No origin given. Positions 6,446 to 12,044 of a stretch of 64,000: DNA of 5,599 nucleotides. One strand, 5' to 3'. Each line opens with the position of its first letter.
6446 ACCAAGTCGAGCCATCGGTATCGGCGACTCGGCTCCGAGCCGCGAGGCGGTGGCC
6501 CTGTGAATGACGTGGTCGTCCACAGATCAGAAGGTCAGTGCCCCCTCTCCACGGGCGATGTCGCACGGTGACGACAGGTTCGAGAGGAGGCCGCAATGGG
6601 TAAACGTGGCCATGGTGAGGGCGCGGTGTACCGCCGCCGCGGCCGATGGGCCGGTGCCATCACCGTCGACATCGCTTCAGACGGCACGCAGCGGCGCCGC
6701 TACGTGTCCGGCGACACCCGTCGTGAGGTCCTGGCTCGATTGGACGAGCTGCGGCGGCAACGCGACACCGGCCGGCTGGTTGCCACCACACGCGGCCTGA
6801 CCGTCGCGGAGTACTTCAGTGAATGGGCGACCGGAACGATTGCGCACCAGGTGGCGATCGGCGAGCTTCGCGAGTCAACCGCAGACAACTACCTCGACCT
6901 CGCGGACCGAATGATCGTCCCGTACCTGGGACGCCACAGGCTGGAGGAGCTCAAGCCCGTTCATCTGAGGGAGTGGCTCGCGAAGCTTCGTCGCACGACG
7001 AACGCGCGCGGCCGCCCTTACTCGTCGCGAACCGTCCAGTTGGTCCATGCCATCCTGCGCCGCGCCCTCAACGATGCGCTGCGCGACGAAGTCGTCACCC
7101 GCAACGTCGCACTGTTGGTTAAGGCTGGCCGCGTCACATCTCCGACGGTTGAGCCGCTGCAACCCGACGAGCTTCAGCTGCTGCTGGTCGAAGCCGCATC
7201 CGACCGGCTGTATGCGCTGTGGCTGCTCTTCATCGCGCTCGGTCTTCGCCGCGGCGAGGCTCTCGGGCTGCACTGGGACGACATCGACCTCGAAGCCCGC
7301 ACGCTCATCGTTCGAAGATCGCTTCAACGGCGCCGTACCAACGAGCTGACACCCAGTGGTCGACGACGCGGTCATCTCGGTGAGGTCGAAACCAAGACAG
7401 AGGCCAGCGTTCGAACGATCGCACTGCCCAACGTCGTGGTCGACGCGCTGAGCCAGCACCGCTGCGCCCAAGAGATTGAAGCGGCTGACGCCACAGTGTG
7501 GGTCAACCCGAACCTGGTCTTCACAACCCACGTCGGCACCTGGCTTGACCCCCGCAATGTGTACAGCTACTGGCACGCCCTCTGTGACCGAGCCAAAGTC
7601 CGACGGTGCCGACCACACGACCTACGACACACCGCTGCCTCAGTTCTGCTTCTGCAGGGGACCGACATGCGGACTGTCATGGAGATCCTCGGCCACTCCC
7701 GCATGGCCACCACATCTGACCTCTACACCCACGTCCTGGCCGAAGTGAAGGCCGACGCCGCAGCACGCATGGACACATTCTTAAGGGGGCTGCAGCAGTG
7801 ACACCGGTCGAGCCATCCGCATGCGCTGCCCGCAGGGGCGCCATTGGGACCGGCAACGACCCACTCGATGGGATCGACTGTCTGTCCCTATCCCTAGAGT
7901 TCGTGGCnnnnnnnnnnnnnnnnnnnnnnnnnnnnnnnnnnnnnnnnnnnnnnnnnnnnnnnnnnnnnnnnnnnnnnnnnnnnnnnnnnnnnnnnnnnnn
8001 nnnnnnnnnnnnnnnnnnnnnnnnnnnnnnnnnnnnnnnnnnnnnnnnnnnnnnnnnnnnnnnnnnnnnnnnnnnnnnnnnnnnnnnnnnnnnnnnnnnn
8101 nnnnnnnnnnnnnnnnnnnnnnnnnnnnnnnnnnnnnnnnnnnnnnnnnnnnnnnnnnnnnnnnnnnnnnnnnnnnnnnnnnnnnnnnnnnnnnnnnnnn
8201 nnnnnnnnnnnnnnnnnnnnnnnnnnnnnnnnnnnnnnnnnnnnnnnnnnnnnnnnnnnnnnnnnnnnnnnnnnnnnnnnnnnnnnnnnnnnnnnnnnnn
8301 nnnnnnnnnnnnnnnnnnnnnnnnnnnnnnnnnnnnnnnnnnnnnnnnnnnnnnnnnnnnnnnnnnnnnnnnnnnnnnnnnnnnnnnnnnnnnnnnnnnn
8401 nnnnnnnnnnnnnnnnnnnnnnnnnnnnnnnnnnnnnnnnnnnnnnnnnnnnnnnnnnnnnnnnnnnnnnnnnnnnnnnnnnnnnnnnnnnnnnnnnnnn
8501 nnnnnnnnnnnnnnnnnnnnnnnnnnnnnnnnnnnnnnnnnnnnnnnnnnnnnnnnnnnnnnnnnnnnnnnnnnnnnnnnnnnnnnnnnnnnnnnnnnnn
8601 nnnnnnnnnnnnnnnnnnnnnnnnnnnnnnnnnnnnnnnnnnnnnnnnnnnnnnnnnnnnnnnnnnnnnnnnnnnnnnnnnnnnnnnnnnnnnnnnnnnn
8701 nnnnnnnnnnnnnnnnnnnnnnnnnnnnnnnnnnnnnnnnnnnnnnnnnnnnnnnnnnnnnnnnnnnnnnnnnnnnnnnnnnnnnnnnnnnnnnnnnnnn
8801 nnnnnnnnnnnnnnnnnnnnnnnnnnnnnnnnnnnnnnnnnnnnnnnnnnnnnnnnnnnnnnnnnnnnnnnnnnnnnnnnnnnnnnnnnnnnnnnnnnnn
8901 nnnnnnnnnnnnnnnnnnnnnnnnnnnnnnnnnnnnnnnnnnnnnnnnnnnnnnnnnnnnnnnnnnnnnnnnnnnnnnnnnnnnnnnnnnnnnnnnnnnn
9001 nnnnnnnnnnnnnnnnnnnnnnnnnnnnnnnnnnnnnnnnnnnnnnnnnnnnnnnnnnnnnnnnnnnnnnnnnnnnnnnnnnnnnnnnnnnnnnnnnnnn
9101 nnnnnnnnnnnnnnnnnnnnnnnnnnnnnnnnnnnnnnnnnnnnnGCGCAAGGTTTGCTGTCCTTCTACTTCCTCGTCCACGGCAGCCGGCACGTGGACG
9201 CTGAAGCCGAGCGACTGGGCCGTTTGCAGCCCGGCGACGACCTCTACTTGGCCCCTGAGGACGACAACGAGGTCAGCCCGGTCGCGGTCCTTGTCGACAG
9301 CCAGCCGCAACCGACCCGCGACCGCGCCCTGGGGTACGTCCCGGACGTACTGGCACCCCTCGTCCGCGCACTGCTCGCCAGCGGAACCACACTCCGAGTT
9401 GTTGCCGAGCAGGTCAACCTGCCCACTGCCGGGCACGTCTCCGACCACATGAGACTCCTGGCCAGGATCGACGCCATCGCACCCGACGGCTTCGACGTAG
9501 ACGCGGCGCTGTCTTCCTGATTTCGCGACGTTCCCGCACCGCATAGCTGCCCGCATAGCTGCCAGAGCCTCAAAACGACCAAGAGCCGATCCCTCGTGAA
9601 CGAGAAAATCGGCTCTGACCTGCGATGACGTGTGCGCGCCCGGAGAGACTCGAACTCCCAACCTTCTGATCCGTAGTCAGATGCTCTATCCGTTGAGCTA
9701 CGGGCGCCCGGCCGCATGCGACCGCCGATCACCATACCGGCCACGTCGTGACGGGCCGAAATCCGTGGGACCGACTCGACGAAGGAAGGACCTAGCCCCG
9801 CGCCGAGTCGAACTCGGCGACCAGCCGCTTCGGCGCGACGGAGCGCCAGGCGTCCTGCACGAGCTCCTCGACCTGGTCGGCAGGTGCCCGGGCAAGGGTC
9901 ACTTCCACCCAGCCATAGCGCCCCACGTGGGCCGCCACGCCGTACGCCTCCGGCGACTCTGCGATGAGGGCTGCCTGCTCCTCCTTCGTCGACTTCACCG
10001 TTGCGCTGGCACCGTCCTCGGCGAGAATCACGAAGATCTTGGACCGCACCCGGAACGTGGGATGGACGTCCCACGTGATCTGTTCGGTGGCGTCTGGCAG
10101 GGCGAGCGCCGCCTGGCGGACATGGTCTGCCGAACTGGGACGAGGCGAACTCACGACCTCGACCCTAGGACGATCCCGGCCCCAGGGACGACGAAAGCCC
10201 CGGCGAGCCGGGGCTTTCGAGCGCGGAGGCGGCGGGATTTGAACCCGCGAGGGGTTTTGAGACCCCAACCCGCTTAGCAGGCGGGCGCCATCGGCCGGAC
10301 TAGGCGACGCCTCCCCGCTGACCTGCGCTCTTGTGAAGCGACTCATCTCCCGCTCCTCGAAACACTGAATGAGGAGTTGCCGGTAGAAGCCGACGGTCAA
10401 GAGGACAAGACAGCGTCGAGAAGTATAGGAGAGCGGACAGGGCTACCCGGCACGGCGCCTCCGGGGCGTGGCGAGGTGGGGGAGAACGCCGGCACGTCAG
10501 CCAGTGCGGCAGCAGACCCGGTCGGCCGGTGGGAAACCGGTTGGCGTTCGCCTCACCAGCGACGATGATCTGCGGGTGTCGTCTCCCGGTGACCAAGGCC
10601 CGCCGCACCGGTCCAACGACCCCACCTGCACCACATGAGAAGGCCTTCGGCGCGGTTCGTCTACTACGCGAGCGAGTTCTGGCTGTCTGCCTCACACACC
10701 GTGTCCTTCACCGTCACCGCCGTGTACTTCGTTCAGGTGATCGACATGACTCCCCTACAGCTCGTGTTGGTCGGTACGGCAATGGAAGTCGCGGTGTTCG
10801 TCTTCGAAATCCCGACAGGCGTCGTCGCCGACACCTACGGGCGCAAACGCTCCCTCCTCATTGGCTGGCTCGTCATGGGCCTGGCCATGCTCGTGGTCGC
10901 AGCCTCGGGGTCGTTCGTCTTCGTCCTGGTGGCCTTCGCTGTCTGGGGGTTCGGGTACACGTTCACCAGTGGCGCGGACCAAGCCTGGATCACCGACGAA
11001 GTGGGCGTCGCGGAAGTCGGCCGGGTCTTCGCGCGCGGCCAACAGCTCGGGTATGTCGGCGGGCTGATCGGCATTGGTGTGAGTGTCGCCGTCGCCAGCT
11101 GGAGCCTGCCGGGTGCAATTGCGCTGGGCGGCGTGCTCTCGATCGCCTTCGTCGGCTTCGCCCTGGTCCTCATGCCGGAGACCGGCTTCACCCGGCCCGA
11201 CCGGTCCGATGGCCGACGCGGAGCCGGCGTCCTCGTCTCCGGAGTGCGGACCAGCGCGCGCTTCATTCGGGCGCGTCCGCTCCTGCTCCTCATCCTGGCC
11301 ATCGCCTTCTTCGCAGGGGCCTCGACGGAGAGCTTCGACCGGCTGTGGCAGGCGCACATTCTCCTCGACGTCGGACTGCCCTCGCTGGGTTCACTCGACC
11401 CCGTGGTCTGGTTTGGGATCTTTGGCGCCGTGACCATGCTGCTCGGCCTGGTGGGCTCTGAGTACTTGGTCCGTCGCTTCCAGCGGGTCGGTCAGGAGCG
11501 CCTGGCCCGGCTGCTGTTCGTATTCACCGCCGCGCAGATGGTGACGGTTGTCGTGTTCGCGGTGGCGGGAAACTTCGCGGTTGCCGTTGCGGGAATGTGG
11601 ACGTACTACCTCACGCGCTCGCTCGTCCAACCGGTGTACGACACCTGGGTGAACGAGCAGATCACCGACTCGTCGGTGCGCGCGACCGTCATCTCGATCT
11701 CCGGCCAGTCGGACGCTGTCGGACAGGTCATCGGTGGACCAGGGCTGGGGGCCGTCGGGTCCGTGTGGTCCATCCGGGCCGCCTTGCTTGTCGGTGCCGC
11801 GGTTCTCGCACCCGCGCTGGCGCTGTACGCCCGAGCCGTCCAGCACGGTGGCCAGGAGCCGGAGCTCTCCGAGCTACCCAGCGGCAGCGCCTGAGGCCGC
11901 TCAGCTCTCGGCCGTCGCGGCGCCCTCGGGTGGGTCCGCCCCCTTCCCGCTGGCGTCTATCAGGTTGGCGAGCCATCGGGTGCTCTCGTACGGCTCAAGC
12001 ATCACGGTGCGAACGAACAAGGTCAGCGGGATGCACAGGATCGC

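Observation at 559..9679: About 9.1-kb integrative mobilizable element inserted in tRNA-Arg(ACG), bounded by a 46-bp tRNA-derived direct repeat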

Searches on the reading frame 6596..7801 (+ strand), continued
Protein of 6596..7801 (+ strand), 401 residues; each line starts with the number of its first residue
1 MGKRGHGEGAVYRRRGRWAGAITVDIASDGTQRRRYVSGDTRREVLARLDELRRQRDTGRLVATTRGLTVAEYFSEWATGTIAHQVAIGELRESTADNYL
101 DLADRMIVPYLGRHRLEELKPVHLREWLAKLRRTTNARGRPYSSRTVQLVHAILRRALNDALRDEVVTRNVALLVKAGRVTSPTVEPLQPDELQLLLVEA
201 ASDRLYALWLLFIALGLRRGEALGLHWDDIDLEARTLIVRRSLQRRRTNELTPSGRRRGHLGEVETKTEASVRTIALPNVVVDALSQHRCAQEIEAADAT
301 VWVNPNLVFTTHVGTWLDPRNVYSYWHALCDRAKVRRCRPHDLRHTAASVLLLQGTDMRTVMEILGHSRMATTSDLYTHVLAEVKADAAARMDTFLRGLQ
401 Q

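Call 57: find_encoding_contigs(protein=P0106, flank=10000, max_places=2)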
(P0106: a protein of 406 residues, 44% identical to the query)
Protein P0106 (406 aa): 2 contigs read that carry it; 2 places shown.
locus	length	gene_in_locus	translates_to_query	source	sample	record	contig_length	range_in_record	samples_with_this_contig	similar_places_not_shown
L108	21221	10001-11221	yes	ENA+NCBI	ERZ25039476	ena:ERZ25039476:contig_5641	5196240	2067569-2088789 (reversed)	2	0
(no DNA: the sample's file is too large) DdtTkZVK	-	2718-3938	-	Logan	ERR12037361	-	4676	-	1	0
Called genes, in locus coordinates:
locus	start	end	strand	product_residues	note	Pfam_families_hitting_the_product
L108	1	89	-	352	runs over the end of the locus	PF00753:Lactamase_B, PF23023:Anti-Pycsar_Apyc1 (weak), PF12706:Lactamase_B_2 (weak)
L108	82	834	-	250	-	PF00697:PRAI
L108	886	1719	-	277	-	PF00106:adh_short, PF08659:KR, PF13460:NAD_binding_10 (weak), PF13561:adh_short_C2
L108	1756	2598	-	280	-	PF00106:adh_short, PF08659:KR, PF13460:NAD_binding_10 (weak), PF13561:adh_short_C2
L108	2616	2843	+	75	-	-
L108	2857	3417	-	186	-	-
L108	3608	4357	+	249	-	-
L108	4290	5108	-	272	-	-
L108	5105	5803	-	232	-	-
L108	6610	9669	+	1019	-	PF08751:TrwC, PF13086:AAA_11 (faint), PF13245:AAA_19, PF13604:AAA_30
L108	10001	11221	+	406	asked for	PF14659:Phage_int_SAM_3 (faint), PF00589:Phage_integrase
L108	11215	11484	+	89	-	PF09720:Unstab_antitox (weak)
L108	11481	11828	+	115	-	PF05016:ParE_toxin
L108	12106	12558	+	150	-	-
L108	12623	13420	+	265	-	PF01209:Ubie_methyltran, PF13489:Methyltransf_23, PF13847:Methyltransf_31, PF08241:Methyltransf_11, PF08242:Methyltransf_12, PF13649:Methyltransf_25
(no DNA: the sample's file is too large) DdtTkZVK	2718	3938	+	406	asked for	PF14659:Phage_int_SAM_3 (faint), PF00589:Phage_integrase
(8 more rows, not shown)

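Call 64: search_solved_structures(query=window:6596-7801:+, max_evalue=0.001, show_alignments=1)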
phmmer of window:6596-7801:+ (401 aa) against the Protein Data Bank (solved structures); distinct sequences matched with E-value up to 0.001: 12.
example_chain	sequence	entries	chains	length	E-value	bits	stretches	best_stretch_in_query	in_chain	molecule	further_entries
3nkh_A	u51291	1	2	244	1e-12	51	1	207-393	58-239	Integrase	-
5hxy_A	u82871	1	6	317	3.2e-10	42.8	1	336-380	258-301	Tyrosine recombinase XerA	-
4a8e_A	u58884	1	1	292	1.7e-09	40.3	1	321-385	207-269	PROBABLE TYROSINE RECOMBINASE XERC-LIKE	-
6emy_A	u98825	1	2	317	2.3e-07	33.4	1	112-383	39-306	Int protein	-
6en0_A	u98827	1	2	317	3.1e-07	32.9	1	112-383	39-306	Int protein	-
5dcf_A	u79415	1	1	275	4.2e-07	32.5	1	334-383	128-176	Tyrosine recombinase XerD,DNA translocase FtsK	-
6emz_A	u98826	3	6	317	8e-07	31.6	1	112-383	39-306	Int protein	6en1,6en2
1a0p_A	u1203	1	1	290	1.3e-06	30.9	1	334-383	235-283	SITE-SPECIFIC RECOMBINASE XERD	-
5vfz_A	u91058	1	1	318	1.5e-05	27.4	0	340-395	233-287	Gp33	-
2a3v_A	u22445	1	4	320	4.1e-05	25.9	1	339-382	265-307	site-specific recombinase IntI4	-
9i5v_14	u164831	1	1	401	5.2e-05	25.6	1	328-383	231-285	Ribosome-associated translation inhibitor RaiA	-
2kd1_A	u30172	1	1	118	0.00037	22.8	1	68-180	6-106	DNA integration/recombination/invertion protein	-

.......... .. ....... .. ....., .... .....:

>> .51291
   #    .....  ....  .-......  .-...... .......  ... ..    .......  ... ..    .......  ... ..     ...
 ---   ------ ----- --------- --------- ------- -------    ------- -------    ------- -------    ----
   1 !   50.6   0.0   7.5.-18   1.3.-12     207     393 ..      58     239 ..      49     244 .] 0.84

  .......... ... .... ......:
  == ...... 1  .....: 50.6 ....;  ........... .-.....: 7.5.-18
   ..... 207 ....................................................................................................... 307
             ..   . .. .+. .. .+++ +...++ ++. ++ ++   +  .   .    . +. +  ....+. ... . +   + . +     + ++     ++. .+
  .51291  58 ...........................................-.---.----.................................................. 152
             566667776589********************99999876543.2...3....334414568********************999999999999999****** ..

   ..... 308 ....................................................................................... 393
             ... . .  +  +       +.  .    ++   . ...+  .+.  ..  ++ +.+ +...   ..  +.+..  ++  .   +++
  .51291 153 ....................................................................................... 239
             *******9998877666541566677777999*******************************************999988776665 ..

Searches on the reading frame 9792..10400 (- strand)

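Call 8: search_protein_families(library=pfam, proteins=[window:9792-10400:-], max_evalue=0.01)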
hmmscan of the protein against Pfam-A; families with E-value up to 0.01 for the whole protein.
window:9792-10400:- (202 aa): 1 family
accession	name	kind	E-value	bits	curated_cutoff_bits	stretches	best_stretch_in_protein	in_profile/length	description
PF04237.18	YjbR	-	3.9e-18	66.3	30.1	1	99-186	1-87/88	YjbR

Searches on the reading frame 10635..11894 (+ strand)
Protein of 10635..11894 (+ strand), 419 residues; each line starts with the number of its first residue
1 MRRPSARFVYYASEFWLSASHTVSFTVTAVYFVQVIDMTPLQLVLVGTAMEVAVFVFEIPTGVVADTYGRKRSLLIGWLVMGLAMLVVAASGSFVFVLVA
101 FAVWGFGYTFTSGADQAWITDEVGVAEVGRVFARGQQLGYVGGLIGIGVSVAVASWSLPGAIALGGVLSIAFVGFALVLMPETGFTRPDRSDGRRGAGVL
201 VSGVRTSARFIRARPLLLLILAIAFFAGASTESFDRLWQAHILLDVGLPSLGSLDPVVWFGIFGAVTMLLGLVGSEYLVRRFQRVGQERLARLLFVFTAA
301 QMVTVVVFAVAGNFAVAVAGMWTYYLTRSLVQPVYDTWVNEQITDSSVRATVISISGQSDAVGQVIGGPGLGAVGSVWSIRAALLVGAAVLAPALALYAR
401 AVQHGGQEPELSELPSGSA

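Call 13: find_related_loci(query=window:10635-11894:+, collection=genome_contigs, flank=10000)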
Query window:10635-11894:+ (419 aa) in genome_contigs; peptide patterns used: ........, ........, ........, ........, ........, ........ (x = any residue, [..] = any of these).
259 stretches matched a pattern; 94 encode a relative of the query (tblastn E <= 1e-3); the best 80 are kept; 80 distinct loci.
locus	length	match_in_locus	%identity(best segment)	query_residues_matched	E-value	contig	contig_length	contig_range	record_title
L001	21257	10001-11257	63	1-419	2e-145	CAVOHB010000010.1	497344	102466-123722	MAG: uncultured Actinomycetota bacterium isolate MFD00392.bin.1.411 genome assembly, contig: contig_7271, whole genome s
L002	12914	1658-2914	63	1-419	3e-143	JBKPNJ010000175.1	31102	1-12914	MAG: Actinomycetota bacterium isolate GS_HAYS_MAG_00043 GS_HAYS_000002484217, whole genome shotgun sequence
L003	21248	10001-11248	56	1-416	2e-140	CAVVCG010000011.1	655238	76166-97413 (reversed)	MAG: uncultured Actinomycetes bacterium isolate MFD02809.bin.2.313 genome assembly, contig: contig_121903, whole genome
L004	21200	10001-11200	64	1-403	1e-137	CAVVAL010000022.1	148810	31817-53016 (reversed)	MAG: uncultured Actinomycetota bacterium isolate MFD04212.bin.2.28 genome assembly, contig: contig_34876, whole genome s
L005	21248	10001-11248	55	1-416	2e-134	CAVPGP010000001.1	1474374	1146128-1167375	MAG: uncultured Actinomycetes bacterium isolate MFD10007.bin.1.230 genome assembly, contig: contig_11210, whole genome s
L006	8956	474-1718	56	1-416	2e-129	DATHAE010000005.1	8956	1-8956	MAG TPA_asm: Gaiellaceae bacterium isolate SMAG_U10682 k141_365000, whole genome shotgun sequence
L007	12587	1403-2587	59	23-418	2e-127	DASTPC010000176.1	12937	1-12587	MAG TPA_asm: Gaiellaceae bacterium isolate SMAG_U2187 k141_509165, whole genome shotgun sequence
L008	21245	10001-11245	51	1-418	4e-122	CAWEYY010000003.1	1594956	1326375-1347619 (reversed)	MAG: uncultured Actinomycetes bacterium isolate MFD05942.bin.1.36 genome assembly, contig: contig_6808, whole genome sho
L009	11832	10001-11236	51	1-415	7e-122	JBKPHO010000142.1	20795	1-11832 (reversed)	MAG: Actinomycetota bacterium isolate HAY_GB_MAG_00008 HAY_GB_000000260041, whole genome shotgun sequence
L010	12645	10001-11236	49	2-416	6e-122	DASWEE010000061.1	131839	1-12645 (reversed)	MAG TPA_asm: Gaiellaceae bacterium isolate SMAG_U2754 k141_15455, whole genome shotgun sequence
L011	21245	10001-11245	51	1-418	1e-119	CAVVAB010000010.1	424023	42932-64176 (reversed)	MAG: uncultured Actinomycetes bacterium isolate MFD03975.bin.2.148 genome assembly, contig: contig_49443, whole genome s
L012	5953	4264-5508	53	1-418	3e-119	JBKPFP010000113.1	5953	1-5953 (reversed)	MAG: Actinomycetota bacterium isolate HAY_GM_MAG_00018 HAY_GM_000000357339, whole genome shotgun sequence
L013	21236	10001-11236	51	1-415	2e-116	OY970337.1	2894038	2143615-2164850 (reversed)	MAG: uncultured Actinomycetes bacterium isolate MFD07639.bin.2.3 genome assembly, chromosome: 1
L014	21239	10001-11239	50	2-415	1e-114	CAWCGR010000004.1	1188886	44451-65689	MAG: uncultured Thermoleophilia bacterium isolate MFD01275.bin.2.145 genome assembly, contig: contig_9178, whole genome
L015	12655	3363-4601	53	1-416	3e-114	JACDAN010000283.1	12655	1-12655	MAG: Actinomycetota bacterium isolate MGR_bin257 SD2897-2912_k127_1830419, whole genome shotgun sequence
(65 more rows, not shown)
